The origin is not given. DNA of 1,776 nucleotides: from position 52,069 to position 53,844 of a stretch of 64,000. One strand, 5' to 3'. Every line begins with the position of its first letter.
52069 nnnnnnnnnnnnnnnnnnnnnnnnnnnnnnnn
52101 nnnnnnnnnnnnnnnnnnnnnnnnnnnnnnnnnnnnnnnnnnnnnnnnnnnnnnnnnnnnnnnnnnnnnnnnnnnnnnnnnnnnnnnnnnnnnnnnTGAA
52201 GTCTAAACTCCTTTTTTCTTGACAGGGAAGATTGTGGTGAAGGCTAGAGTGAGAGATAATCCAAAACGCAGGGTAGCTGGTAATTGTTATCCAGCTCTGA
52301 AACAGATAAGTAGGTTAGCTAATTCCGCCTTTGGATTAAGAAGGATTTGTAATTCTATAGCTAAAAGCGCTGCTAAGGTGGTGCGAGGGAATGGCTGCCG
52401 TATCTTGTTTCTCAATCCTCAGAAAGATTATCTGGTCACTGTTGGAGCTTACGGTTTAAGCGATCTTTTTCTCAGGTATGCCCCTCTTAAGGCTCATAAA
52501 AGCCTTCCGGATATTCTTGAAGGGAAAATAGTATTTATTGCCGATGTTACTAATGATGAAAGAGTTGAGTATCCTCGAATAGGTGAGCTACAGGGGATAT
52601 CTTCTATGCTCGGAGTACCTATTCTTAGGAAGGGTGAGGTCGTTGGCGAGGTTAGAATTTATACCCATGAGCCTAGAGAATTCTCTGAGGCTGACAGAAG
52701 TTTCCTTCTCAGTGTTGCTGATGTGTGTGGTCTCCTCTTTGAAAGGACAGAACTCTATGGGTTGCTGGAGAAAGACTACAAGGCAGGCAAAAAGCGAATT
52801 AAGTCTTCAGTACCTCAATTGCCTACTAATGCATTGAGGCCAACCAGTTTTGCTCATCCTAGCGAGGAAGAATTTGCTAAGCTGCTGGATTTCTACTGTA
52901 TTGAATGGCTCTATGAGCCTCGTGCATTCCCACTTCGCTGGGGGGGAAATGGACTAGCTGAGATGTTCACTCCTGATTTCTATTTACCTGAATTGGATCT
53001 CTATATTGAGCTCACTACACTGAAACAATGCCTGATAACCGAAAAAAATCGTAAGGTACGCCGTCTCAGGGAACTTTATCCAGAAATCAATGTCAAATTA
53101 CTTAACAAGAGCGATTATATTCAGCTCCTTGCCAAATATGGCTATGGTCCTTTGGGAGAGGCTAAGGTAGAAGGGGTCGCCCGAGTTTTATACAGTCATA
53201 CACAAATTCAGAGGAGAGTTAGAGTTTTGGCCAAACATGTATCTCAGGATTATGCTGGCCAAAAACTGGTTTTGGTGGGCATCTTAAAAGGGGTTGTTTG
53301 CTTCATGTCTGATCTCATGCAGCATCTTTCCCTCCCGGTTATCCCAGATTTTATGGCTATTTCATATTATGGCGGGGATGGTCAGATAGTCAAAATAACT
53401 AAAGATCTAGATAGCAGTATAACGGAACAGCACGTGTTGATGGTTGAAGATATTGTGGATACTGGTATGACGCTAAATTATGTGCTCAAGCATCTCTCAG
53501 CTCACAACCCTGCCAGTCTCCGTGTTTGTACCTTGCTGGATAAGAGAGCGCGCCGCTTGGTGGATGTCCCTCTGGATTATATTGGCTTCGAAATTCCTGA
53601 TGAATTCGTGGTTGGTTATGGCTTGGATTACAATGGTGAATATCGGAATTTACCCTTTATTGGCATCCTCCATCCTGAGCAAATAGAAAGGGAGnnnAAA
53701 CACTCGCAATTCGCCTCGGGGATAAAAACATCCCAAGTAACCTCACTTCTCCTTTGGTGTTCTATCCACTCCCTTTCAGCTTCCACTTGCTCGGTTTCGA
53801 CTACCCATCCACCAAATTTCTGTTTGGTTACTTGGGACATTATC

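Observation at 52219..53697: HPRT fused to an N-terminal GAF domain and an unassigned about 100-aa middle domain, directly downstream of nrdR-nrdJ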

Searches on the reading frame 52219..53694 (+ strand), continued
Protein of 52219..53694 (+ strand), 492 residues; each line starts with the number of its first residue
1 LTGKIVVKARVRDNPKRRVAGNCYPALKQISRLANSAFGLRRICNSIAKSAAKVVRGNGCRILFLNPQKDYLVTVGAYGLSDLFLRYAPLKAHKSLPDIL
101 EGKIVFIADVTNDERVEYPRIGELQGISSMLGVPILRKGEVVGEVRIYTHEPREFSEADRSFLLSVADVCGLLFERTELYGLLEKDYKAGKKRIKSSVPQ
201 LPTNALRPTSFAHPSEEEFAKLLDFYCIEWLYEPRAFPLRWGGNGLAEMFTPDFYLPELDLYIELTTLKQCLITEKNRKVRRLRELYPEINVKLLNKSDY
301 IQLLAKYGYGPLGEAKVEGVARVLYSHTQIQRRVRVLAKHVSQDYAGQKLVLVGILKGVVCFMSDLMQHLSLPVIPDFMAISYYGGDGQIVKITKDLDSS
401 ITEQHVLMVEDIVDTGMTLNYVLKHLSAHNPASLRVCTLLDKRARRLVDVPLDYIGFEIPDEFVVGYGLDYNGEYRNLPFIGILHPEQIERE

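Call 54: find_homologous_proteins(query=A4, max_evalue=1e-10)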
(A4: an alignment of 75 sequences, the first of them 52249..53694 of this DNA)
Query A4 (75 sequences) (482 aa, profile of the alignment): 7963 proteins with E <= 1e-10 among 8000 candidates; the best 120 are listed.
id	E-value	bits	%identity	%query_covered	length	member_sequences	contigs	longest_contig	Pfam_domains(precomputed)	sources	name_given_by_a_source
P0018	5.7e-245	832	78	98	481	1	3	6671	PF13185.13,PF01590.33,PF00156.34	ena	-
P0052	4.0e-244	829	77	98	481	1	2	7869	PF13185.13,PF01590.33,PF00156.34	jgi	jgi:bifunctional protein TilS/HprT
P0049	5.6e-244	829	77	97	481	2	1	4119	PF13185.13,PF01590.33,PF00156.34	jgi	-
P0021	6.7e-244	828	78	98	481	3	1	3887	PF13185.13,PF01590.33,PF00156.34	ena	-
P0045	1.9e-243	827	78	97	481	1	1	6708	PF13185.13,PF01590.33,PF00156.34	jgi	jgi:bifunctional protein TilS/HprT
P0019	2.1e-243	827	79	96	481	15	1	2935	PF13185.13,PF01590.33,PF00156.34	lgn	-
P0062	2.4e-243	827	77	99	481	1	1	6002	PF13185.13,PF01590.33,PF00156.34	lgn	-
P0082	2.7e-243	826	77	98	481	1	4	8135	PF13185.13,PF01590.33,PF00156.34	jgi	jgi:bifunctional protein TilS/HprT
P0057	2.8e-243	826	77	97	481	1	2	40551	PF13185.13,PF01590.33,PF00156.34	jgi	jgi:hypoxanthine phosphoribosyltransferase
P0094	3.8e-243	826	77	98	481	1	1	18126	PF13185.13,PF01590.33,PF00156.34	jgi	-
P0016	4.4e-243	826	78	98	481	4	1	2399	PF13185.13,PF01590.33,PF00156.34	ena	-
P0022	4.8e-243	826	78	97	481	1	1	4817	PF13185.13,PF01590.33,PF00156.34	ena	-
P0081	5.1e-243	826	77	97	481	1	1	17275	PF13185.13,PF01590.33,PF00156.34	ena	-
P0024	5.3e-243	825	78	98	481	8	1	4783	PF13185.13,PF01590.33,PF00156.34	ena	-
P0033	5.4e-243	825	79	97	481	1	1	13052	PF13185.13,PF01590.33,PF00156.34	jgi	-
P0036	5.6e-243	825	78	98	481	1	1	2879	PF13185.13,PF01590.33,PF00156.34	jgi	-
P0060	6.5e-243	825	77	99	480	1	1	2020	PF13185.13,PF01590.33,PF00156.34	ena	-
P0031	6.7e-243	825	77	98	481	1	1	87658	PF13185.13,PF01590.33,PF00156.34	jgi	jgi:bifunctional protein TilS/HprT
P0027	6.8e-243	825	77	99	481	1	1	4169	PF13185.13,PF01590.33,PF00156.34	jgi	jgi:bifunctional protein TilS/HprT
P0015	7.3e-243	825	78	97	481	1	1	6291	PF13185.13,PF01590.33,PF00156.34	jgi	-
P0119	7.4e-243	825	77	97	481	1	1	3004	PF13185.13,PF01590.33,PF00156.34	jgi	jgi:hypoxanthine phosphoribosyltransferase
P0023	7.7e-243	825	78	97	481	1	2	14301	PF13185.13,PF01590.33,PF00156.34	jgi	jgi:hypoxanthine phosphoribosyltransferase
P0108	7.9e-243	825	77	97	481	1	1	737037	PF13185.13,PF01590.33,PF00156.34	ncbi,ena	-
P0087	8.3e-243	825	76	98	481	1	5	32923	PF13185.13,PF01590.33,PF00156.34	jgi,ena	-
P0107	1.0e-242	825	76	97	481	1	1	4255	PF13185.13,PF01590.33,PF00156.34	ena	-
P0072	1.2e-242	824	77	98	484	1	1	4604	PF13185.13,PF01590.33,PF00156.34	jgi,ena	jgi:bifunctional protein TilS/HprT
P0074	1.3e-242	824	77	98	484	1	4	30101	PF13185.13,PF01590.33,PF00156.34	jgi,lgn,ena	jgi:bifunctional protein TilS/HprT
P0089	1.5e-242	824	77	98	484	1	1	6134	PF13185.13,PF01590.33,PF00156.34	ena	-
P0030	1.5e-242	824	77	98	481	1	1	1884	PF13185.13,PF01590.33,PF00156.34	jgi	-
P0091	1.6e-242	824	77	98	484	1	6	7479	PF13185.13,PF01590.33,PF00156.34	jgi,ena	-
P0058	1.7e-242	824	76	99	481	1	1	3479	PF13185.13,PF01590.33,PF00156.34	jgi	jgi:bifunctional protein TilS/HprT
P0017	1.7e-242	824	77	98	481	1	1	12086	PF13185.13,PF01590.33,PF00156.34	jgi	jgi:bifunctional protein TilS/HprT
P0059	1.7e-242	824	76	99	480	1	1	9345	PF13185.13,PF01590.33,PF00156.34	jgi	-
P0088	1.7e-242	824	76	98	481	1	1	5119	PF13185.13,PF01590.33,PF00156.34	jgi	-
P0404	1.8e-242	824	76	97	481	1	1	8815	PF13185.13,PF01590.33,PF00156.34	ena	-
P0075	1.9e-242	824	77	98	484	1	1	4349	PF13185.13,PF01590.33,PF00156.34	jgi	jgi:bifunctional protein TilS/HprT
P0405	2.0e-242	824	69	97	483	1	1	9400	PF13185.13,PF01590.33,PF00156.34,PF13492.13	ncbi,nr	ncbi:MAG: hypoxanthine phosphoribosyltransferase [Chloroflexi bacterium]|nr:hypoxanthine phosphoribo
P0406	2.0e-242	824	76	98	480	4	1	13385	PF13185.13,PF01590.33,PF00156.34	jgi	jgi:bifunctional protein TilS/HprT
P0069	2.0e-242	824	77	98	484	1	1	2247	PF13185.13,PF01590.33,PF00156.34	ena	-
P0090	2.1e-242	823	77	98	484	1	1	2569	PF13185.13,PF01590.33,PF00156.34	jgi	jgi:bifunctional protein TilS/HprT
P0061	2.1e-242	823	77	98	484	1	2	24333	PF13185.13,PF01590.33,PF00156.34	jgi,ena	jgi:bifunctional protein TilS/HprT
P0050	2.2e-242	823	77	97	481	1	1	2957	PF13185.13,PF01590.33,PF00156.34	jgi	jgi:bifunctional protein TilS/HprT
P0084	2.5e-242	823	77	98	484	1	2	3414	PF13185.13,PF01590.33,PF00156.34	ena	-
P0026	2.6e-242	823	77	98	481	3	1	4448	PF13185.13,PF01590.33,PF00156.34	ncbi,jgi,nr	ncbi:MAG: hypoxanthine phosphoribosyltransferase [Dehalococcoidia bacterium]|nr:hypoxanthine phospho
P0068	2.6e-242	823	77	98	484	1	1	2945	PF13185.13,PF01590.33,PF00156.34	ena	-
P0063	2.6e-242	823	76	99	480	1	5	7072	PF13185.13,PF01590.33,PF00156.34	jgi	-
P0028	2.7e-242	823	77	99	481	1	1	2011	PF13185.13,PF01590.33,PF00156.34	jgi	jgi:bifunctional protein TilS/HprT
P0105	2.8e-242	823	76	98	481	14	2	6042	PF13185.13,PF01590.33,PF00156.34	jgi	jgi:bifunctional protein TilS/HprT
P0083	2.8e-242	823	77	98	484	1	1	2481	PF13185.13,PF01590.33,PF00156.34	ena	-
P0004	3.0e-242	823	78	97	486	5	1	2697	PF13185.13,PF01590.33,PF00156.34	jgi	jgi:hypoxanthine phosphoribosyltransferase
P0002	3.2e-242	823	78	97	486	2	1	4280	PF13185.13,PF01590.33,PF00156.34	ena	-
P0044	3.2e-242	823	77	98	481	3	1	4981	PF13185.13,PF01590.33,PF00156.34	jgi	-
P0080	3.4e-242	823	76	99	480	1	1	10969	PF13185.13,PF01590.33,PF00156.34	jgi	-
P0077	3.5e-242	823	77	99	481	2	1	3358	PF13185.13,PF01590.33,PF00156.34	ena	-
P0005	3.7e-242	823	78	97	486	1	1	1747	PF13185.13,PF01590.33,PF00156.34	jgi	jgi:hypoxanthine phosphoribosyltransferase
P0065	4.1e-242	823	77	98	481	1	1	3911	PF13185.13,PF01590.33,PF00156.34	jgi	jgi:bifunctional protein TilS/HprT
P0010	4.3e-242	822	78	97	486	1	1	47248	PF13185.13,PF01590.33,PF00156.34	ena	-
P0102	4.6e-242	822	77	98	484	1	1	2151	PF13185.13,PF01590.33,PF00156.34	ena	-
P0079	4.9e-242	822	76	99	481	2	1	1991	PF13185.13,PF01590.33,PF00156.34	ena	-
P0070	4.9e-242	822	77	99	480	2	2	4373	PF13185.13,PF01590.33,PF00156.34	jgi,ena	-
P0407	5.5e-242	822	75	98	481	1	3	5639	PF13185.13,PF01590.33,PF00156.34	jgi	jgi:bifunctional protein TilS/HprT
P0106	6.2e-242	822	77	99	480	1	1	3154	PF13185.13,PF01590.33,PF00156.34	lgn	-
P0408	6.3e-242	822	76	98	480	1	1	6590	PF13185.13,PF01590.33,PF00156.34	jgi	jgi:bifunctional protein TilS/HprT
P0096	6.4e-242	822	76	97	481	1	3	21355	PF13185.13,PF01590.33,PF00156.34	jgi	jgi:bifunctional protein TilS/HprT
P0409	6.5e-242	822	68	97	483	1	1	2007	PF13185.13,PF01590.33,PF00156.34,PF13492.13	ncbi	-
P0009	7.2e-242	822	78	98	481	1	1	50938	PF13185.13,PF01590.33,PF00156.34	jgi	jgi:bifunctional protein TilS/HprT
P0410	7.4e-242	822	76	99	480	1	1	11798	PF13185.13,PF01590.33,PF00156.34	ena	-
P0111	8.2e-242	822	76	99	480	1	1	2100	PF13185.13,PF01590.33,PF00156.34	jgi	-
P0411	8.8e-242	821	76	98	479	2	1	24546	PF13185.13,PF01590.33,PF00156.34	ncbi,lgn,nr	ncbi:MAG: hypoxanthine phosphoribosyltransferase [Chloroflexi bacterium]|nr:hypoxanthine phosphoribo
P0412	9.5e-242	821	68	97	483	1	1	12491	PF13185.13,PF01590.33,PF00156.34,PF13492.13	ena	-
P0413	1.0e-241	821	77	97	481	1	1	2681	PF13185.13,PF01590.33,PF00156.34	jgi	jgi:bifunctional protein TilS/HprT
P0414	1.1e-241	821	76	99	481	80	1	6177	PF13185.13,PF01590.33,PF00156.34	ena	-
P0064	1.2e-241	821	77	99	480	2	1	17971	PF13185.13,PF01590.33,PF00156.34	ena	-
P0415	1.3e-241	821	73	99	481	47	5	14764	PF13185.13,PF01590.33,PF00156.34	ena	-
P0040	1.5e-241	821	77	97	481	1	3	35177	PF13185.13,PF01590.33,PF00156.34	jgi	jgi:bifunctional protein TilS/HprT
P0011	1.6e-241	821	79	98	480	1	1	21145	PF13185.13,PF01590.33,PF00156.34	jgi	jgi:bifunctional protein TilS/HprT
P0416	1.6e-241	821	68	97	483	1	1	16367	PF13185.13,PF01590.33,PF00156.34,PF13492.13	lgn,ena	-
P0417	1.9e-241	820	69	97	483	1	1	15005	PF13185.13,PF01590.33,PF00156.34,PF13492.13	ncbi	-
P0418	2.0e-241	820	68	97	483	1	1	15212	PF13185.13,PF01590.33,PF00156.34,PF13492.13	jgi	-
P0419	2.0e-241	820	68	97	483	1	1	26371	PF13185.13,PF01590.33,PF00156.34,PF13492.13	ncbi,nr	ncbi:MAG: hypoxanthine phosphoribosyltransferase [Chloroflexi bacterium]|nr:hypoxanthine phosphoribo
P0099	2.7e-241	820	77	98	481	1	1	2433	PF13185.13,PF01590.33,PF00156.34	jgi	-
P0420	2.7e-241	820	78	97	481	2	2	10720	PF13185.13,PF01590.33,PF00156.34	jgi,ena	-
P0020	2.9e-241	820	78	98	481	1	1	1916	PF13185.13,PF01590.33,PF00156.34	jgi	jgi:hypoxanthine phosphoribosyltransferase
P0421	2.9e-241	820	76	98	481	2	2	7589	PF13185.13,PF01590.33,PF00156.34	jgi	jgi:bifunctional protein TilS/HprT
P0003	3.0e-241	820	78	97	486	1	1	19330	PF13185.13,PF01590.33,PF00156.34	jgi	jgi:hypoxanthine phosphoribosyltransferase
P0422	3.3e-241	820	68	97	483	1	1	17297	PF13185.13,PF01590.33,PF00156.34,PF13492.13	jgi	-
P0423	3.4e-241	820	68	97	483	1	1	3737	PF13185.13,PF01590.33,PF00156.34,PF13492.13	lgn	-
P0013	3.6e-241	819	79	97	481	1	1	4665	PF13185.13,PF01590.33,PF00156.34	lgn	-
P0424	3.9e-241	819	76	97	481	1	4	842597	PF13185.13,PF01590.33,PF00156.34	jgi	jgi:bifunctional protein TilS/HprT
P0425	3.9e-241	819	75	98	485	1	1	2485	PF13185.13,PF01590.33,PF00156.34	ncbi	-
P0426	3.9e-241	819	68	97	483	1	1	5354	PF13185.13,PF01590.33,PF00156.34,PF13492.13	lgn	-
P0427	4.0e-241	819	68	98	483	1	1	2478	PF13185.13,PF01590.33,PF00156.34,PF13492.13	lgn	-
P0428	4.1e-241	819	68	97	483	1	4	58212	PF13185.13,PF01590.33,PF00156.34,PF13492.13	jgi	-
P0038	4.7e-241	819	78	97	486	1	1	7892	PF13185.13,PF01590.33,PF00156.34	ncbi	-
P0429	5.0e-241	819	68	97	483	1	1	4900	PF13185.13,PF01590.33,PF00156.34,PF13492.13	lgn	-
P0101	5.2e-241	819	77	98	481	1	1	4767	PF13185.13,PF01590.33,PF00156.34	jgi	jgi:bifunctional protein TilS/HprT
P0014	5.2e-241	819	79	97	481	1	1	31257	PF13185.13,PF01590.33,PF00156.34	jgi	jgi:hypoxanthine phosphoribosyltransferase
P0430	5.3e-241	819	76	99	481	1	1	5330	PF13185.13,PF01590.33,PF00156.34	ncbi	ncbi:MAG: hypoxanthine phosphoribosyltransferase [Dehalococcoidia bacterium]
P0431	5.4e-241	819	76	98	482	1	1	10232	PF13185.13,PF01590.33,PF00156.34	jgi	-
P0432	5.5e-241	819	75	98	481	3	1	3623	PF13185.13,PF01590.33,PF00156.34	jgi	jgi:bifunctional protein TilS/HprT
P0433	5.9e-241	819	68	97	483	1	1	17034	PF13185.13,PF01590.33,PF00156.34,PF13492.13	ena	-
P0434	5.9e-241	819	68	97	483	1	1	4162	PF13185.13,PF01590.33,PF00156.34,PF13492.13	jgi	jgi:hypoxanthine phosphoribosyltransferase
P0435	6.0e-241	819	69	97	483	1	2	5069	PF13185.13,PF01590.33,PF00156.34,PF13492.13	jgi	-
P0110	6.5e-241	819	77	97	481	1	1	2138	PF13185.13,PF01590.33,PF00156.34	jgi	jgi:bifunctional protein TilS/HprT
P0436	7.1e-241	818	76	98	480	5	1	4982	PF13185.13,PF01590.33,PF00156.34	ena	-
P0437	7.8e-241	818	77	97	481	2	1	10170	PF13185.13,PF01590.33,PF00156.34,PF13492.13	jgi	-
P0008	8.1e-241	818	80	97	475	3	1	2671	PF13185.13,PF01590.33,PF00156.34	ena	-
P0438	8.2e-241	818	67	97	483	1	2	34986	PF13185.13,PF01590.33,PF00156.34,PF13492.13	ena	-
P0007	8.3e-241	818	78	98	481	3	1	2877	PF13185.13,PF01590.33,PF00156.34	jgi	jgi:bifunctional protein TilS/HprT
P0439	9.1e-241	818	76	98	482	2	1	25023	PF13185.13,PF01590.33,PF00156.34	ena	-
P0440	9.5e-241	818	76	99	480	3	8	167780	PF13185.13,PF01590.33,PF00156.34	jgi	-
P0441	9.5e-241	818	76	98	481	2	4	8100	PF13185.13,PF01590.33,PF00156.34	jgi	jgi:hypoxanthine phosphoribosyltransferase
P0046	1.0e-240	818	78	98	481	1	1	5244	PF13185.13,PF01590.33,PF00156.34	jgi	jgi:hypoxanthine phosphoribosyltransferase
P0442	1.0e-240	818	67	98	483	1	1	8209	PF13185.13,PF01590.33,PF00156.34,PF13492.13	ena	-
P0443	1.1e-240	818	76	99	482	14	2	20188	PF13185.13,PF01590.33,PF00156.34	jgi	-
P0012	1.1e-240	818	78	97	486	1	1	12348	PF13185.13,PF01590.33,PF00156.34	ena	-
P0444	1.1e-240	818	76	99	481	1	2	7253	PF13185.13,PF01590.33,PF00156.34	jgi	jgi:bifunctional protein TilS/HprT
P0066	1.1e-240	818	77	98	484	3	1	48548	PF13185.13,PF01590.33,PF00156.34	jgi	jgi:bifunctional protein TilS/HprT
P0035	1.2e-240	818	78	98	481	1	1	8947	PF13185.13,PF01590.33,PF00156.34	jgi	jgi:hypoxanthine phosphoribosyltransferase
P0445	1.2e-240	818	68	97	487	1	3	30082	PF13185.13,PF01590.33,PF00156.34,PF13492.13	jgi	jgi:hypoxanthine phosphoribosyltransferase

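Call 64: predict_structure(alignment_id=A5)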
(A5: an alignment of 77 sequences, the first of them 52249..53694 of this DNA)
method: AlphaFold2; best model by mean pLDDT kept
length: 482 residues; sequences in the alignment: 77
mean_pLDDT: 45.1   pTM: 0.33
mean pLDDT of the five models: 45.1, 43.7, 43.7, 43.5, 43.5
residues with pLDDT >= 90: 7; 70-90: 68; 50-70: 70; < 50: 337
segments of 3 or more residues with pLDDT < 50: 1-95, 97-108, 165-198, 296-325, 327-482
pLDDT, mean of each block of 10 residues (from residue 1): 29 29 33 39 33 26 28 25 34 45 46 58 59 57 60 50 45 33 26 41 78 66 88 83 83 77 81 89 77 52 35 38 47 36 38 43 33 30 32 33 35 43 29 27 24 23 25 24 25
secondary structure, 60 per line:
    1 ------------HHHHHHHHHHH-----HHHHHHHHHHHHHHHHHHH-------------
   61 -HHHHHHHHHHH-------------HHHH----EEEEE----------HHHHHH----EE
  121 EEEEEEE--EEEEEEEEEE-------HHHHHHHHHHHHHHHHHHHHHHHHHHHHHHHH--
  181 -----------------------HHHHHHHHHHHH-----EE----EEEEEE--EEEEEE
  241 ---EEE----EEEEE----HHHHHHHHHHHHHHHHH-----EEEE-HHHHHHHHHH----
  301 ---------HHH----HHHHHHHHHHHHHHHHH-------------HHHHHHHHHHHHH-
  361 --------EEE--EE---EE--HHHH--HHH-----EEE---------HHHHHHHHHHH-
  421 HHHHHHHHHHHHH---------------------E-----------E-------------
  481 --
elements in order: H13-23 H29-47 H62-72 H86-89 E94-98 H109-114 E119-127 E130-139 H147-178 H204-215 E227-232 E235-240 E244-246 E251-255 H260-276 E282-285 H287-296 H317-333 H347-359 E369-371 H383-386 E397-399 H409-419 H421-433

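Call 95: search_protein_families(library=padloc, proteins=[window:52249-53694:+], max_evalue=0.01)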
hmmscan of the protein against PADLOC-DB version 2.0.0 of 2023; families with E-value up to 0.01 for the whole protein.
window:52249-53694:+ (482 aa): 1 family
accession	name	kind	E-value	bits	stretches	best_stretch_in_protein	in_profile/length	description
PDLC05067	PDC-S69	-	0.0034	15.1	1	237-286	217-264/289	-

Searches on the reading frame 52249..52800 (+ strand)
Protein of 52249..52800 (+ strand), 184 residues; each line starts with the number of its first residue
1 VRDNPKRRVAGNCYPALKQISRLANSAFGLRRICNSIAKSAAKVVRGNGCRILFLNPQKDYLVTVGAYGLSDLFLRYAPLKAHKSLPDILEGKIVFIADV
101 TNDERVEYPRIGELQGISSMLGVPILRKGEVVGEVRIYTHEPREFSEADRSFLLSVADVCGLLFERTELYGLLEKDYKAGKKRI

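Call 26: search_solved_structures(query=window:52249-52800:+, max_evalue=0.01, show_alignments=1)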
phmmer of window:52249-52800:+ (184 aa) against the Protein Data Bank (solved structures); distinct sequences matched with E-value up to 0.01: 4.
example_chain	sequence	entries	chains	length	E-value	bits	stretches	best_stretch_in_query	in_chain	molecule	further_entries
3ci6_A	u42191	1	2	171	6.7e-09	38.9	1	16-162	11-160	Phosphoenolpyruvate-protein phosphotransferase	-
3e0y_A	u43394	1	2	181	3.5e-06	30.1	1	16-159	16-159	Conserved domain protein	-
3trc_A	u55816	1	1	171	9.6e-05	25.4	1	12-174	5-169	Phosphoenolpyruvate-protein phosphotransferase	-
4mn7_A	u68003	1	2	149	0.0045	20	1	94-163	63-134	Putative uncharacterized protein Ta0848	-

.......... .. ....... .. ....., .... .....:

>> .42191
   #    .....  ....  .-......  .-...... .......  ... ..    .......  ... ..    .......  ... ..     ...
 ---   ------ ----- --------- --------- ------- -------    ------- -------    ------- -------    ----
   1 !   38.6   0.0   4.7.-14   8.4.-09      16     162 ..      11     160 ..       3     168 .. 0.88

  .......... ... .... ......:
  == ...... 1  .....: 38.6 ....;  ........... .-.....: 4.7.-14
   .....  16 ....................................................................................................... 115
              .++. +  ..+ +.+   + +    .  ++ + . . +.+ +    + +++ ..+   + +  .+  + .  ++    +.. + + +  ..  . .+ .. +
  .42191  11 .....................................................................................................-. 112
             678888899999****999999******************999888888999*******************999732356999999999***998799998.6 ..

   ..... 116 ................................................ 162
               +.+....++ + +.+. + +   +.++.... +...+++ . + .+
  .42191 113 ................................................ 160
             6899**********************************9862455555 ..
